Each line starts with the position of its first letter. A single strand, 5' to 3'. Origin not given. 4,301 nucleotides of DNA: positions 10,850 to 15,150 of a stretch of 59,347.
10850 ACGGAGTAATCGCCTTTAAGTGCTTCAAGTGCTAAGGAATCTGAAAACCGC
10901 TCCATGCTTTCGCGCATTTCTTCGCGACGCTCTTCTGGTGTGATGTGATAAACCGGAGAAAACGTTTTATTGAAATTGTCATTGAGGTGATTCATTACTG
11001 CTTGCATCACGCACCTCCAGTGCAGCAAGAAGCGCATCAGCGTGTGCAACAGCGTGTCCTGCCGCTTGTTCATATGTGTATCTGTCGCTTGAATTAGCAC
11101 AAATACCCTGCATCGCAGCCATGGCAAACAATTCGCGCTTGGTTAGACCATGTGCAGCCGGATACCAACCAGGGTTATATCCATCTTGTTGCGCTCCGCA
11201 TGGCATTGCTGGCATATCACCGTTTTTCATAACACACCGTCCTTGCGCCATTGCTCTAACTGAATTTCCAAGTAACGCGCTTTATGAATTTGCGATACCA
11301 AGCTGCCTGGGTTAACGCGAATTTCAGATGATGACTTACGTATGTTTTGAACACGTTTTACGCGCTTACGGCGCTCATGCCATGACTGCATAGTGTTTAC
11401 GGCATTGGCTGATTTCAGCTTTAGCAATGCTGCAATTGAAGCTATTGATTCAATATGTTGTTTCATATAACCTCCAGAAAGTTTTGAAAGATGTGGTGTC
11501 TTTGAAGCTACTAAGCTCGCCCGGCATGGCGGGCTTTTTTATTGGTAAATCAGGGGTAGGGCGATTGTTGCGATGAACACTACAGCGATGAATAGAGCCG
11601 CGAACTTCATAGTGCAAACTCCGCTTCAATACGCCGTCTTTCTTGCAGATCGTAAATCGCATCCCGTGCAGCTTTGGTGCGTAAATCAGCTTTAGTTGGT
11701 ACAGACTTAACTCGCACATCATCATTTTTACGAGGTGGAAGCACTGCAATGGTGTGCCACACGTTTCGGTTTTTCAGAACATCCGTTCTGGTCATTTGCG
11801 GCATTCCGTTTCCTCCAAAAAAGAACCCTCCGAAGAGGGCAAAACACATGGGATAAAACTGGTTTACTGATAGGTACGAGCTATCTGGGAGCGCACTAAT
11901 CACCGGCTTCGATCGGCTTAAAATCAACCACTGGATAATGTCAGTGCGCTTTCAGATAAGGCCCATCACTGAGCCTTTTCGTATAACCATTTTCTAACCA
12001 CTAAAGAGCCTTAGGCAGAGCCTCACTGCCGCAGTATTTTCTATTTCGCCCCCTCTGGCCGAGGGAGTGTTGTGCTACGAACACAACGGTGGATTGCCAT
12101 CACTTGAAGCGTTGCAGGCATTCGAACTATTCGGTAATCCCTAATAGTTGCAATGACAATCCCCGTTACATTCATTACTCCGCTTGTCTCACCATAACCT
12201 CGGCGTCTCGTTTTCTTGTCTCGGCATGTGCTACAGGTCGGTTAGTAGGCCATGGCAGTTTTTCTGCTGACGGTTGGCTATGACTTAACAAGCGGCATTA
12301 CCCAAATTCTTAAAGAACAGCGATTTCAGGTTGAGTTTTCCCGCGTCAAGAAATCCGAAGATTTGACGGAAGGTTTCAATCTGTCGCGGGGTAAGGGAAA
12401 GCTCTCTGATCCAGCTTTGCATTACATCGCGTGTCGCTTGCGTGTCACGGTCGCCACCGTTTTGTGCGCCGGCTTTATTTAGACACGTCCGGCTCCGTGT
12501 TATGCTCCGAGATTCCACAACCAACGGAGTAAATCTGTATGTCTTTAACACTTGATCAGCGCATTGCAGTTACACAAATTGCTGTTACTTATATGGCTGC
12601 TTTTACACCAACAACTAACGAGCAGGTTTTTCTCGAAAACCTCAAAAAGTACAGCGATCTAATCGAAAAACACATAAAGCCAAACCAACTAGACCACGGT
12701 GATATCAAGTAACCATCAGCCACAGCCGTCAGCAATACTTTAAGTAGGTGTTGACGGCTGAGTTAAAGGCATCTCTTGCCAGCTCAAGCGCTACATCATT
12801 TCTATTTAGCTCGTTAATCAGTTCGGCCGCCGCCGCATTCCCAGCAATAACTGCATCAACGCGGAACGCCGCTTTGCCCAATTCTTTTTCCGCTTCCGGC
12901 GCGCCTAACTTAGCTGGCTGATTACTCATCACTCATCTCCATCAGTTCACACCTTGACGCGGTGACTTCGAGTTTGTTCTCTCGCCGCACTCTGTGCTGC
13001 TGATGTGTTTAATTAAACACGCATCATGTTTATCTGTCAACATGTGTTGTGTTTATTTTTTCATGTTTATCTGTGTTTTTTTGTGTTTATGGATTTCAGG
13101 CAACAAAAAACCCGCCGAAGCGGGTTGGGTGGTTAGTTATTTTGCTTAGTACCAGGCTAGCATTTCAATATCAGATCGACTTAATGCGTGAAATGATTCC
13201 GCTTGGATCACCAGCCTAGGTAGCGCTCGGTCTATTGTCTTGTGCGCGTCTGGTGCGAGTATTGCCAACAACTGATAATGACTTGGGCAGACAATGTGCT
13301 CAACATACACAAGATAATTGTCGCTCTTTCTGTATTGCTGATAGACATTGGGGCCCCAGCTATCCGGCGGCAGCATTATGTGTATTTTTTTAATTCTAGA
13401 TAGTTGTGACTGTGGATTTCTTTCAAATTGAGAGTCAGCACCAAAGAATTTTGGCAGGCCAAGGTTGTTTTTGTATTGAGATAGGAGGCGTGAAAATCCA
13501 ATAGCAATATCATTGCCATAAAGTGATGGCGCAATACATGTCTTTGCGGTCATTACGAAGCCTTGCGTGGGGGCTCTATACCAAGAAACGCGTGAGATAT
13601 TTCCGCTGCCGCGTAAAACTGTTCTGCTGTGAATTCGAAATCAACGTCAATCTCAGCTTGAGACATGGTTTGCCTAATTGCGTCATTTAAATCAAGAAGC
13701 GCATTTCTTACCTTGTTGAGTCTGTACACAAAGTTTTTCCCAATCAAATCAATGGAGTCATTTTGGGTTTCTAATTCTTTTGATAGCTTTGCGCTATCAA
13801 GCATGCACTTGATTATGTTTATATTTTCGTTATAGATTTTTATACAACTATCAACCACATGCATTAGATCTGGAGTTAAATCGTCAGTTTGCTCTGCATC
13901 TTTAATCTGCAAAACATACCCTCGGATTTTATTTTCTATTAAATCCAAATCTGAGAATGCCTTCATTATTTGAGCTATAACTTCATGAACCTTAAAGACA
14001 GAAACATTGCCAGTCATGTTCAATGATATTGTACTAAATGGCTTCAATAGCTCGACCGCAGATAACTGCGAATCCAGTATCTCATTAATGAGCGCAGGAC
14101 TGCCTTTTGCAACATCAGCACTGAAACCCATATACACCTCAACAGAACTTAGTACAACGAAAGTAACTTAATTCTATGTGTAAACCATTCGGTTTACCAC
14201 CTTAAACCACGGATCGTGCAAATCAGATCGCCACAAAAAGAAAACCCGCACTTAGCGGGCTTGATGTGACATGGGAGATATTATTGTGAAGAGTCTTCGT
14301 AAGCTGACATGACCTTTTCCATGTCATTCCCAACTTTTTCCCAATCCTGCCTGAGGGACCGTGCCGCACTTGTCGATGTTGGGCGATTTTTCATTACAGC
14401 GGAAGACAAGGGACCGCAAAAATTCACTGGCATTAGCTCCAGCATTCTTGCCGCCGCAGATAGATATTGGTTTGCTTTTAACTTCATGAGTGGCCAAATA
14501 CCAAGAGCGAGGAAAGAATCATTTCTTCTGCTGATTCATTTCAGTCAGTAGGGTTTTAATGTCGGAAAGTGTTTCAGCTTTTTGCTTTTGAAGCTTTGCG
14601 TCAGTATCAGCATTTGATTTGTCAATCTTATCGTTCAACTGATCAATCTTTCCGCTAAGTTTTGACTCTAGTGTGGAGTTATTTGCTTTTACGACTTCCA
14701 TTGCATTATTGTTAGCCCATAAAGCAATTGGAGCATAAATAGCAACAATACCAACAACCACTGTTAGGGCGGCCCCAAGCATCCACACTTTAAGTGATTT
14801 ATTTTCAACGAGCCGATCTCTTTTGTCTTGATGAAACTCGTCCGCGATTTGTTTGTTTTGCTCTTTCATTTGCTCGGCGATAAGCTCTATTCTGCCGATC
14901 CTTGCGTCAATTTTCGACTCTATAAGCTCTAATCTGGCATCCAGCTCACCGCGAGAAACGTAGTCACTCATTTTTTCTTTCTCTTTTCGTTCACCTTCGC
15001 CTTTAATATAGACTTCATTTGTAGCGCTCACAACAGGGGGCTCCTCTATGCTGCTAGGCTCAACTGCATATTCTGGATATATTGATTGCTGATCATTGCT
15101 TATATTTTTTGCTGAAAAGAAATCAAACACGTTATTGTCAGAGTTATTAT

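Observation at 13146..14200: YafO-like toxin translationally coupled to an atypical 192-aa partner, in its own insulated operon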

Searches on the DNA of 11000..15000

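Call 79: search_rna_families(source=window, start=11000, end=15000, threshold=evalue, max_evalue=1)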
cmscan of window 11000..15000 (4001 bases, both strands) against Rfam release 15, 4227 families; matches with E-value up to 1: 3.
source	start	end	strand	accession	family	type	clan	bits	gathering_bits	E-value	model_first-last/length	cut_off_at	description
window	13102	13219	-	RF00513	Trp_leader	Cis-reg; leader;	-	25.1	41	0.056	1-100/100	no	Tryptophan operon leader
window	14236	14338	-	RF00513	Trp_leader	Cis-reg; leader;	-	22.2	41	0.32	1-100/100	no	Tryptophan operon leader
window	13105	13161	-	RF01394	isrK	Gene; sRNA;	-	21.7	50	0.12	1-77/77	no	isrK Hfq binding RNA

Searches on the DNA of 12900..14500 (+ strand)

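Call 7: search_dna_similar(query=window:12900-14500:+, collection=phages, mode=near)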
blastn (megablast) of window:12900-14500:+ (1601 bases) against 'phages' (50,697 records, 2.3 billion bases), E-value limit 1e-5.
No match.

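Call 8: search_dna_similar(query=window:12900-14500:+, collection=ecoli_genomes, mode=near)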
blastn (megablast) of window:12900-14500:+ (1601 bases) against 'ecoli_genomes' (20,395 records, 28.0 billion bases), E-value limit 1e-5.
No match.

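Call 101: search_dna_similar(query=L012:3360-4363:+, collection=ecoli_genomes, mode=near, max_rows=8)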
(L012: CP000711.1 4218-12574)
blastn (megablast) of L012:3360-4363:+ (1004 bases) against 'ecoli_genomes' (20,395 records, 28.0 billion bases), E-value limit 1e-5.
Records with a match: 44; places in all: 44; records where one place covers at least 80% of the query: 44.
Genomes with a match: 44 of 5426; with a place that covers at least 80% of the query: 44. Places per genome that has any: lowest 1, median 1, highest 1. On chromosomes: 44 places; on plasmids: 0.
Best place of each record, by identity: >=99% 44.
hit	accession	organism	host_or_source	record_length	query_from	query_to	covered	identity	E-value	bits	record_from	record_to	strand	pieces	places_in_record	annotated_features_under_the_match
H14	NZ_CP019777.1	Escherichia coli NU14 strain NU14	Homo sapiens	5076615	1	1004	100%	100.0%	0e+0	1855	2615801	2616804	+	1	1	hypothetical protein | type II toxin-antitoxin system YafO family toxin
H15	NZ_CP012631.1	Escherichia coli strain SF-173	Homo sapiens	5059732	1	1004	100%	100.0%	0e+0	1855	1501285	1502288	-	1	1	hypothetical protein | type II toxin-antitoxin system YafO family toxin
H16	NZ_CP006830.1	Escherichia coli APEC O18 strain APEC O18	chicken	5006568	1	1004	100%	100.0%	0e+0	1855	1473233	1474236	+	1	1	hypothetical protein | type II toxin-antitoxin system YafO family toxin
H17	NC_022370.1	Escherichia coli PMV-1 strain PMV-1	-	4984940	1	1004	100%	100.0%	0e+0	1855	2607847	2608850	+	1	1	hypothetical protein | type II toxin-antitoxin system YafO family toxin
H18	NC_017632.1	Escherichia coli UM146 strain UM146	-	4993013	1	1004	100%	100.0%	0e+0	1855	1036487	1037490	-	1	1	hypothetical protein | type II toxin-antitoxin system YafO family toxin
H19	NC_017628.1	Escherichia coli IHE3034 strain IHE3034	-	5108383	1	1004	100%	100.0%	0e+0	1855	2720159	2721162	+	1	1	hypothetical protein | type II toxin-antitoxin system YafO family toxin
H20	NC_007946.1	Escherichia coli UTI89 strain UTI89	-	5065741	1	1004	100%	100.0%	0e+0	1855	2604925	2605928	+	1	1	hypothetical protein | type II toxin-antitoxin system YafO family toxin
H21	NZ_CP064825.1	Escherichia coli UTI89 strain UTI89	Homo sapiens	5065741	1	1004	100%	100.0%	0e+0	1855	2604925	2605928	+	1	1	hypothetical protein | type II toxin-antitoxin system YafO family toxin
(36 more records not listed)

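Call 102: search_dna_similar(query=L013:222-1212:+, collection=ecoli_genomes, mode=near, max_rows=8)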
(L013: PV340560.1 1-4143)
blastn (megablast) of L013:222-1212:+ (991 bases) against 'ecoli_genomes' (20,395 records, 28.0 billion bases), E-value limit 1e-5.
Records with a match: 50; places in all: 52; records where one place covers at least 80% of the query: 49.
Genomes with a match: 49 of 5426; with a place that covers at least 80% of the query: 48. Places per genome that has any: lowest 1, median 1, highest 2. On chromosomes: 51 places; on plasmids: 1.
Best place of each record, by identity: >=99% 50.
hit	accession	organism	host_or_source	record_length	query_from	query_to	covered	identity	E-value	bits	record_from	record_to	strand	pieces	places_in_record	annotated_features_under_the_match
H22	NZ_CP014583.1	Escherichia coli strain CFSAN004176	Homo sapiens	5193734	1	991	100%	100.0%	0e+0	1831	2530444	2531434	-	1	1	hypothetical protein | type II toxin-antitoxin system YafO family toxin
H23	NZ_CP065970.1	Escherichia coli strain FDAARGOS_1058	missing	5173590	1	991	100%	100.0%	0e+0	1831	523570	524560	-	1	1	hypothetical protein | type II toxin-antitoxin system YafO family toxin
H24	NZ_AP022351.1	Escherichia coli strain E138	Homo sapiens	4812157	1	991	100%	100.0%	0e+0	1831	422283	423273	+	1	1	hypothetical protein | type II toxin-antitoxin system YafO family toxin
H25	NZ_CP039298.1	Escherichia coli strain PigCaeca_1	pig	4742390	1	991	100%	100.0%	0e+0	1831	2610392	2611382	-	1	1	hypothetical protein | type II toxin-antitoxin system YafO family toxin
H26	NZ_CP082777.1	Escherichia coli O25:H1 strain CU39ES-1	Homo sapiens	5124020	1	991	100%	100.0%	0e+0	1831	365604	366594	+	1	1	hypothetical protein | type II toxin-antitoxin system YafO family toxin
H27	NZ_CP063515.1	Escherichia coli strain EH01-18-04-A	Homo sapiens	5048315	1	991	100%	100.0%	0e+0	1831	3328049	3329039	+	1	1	hypothetical protein | type II toxin-antitoxin system YafO family toxin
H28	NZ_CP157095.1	Escherichia coli strain UTME-12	Sus scrofa domesticus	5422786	1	991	100%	100.0%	0e+0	1831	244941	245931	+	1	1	hypothetical protein | type II toxin-antitoxin system YafO family toxin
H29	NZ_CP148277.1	Escherichia coli strain Z1323PEC0011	Dog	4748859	1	991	100%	100.0%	0e+0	1831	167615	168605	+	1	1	hypothetical protein | type II toxin-antitoxin system YafO family toxin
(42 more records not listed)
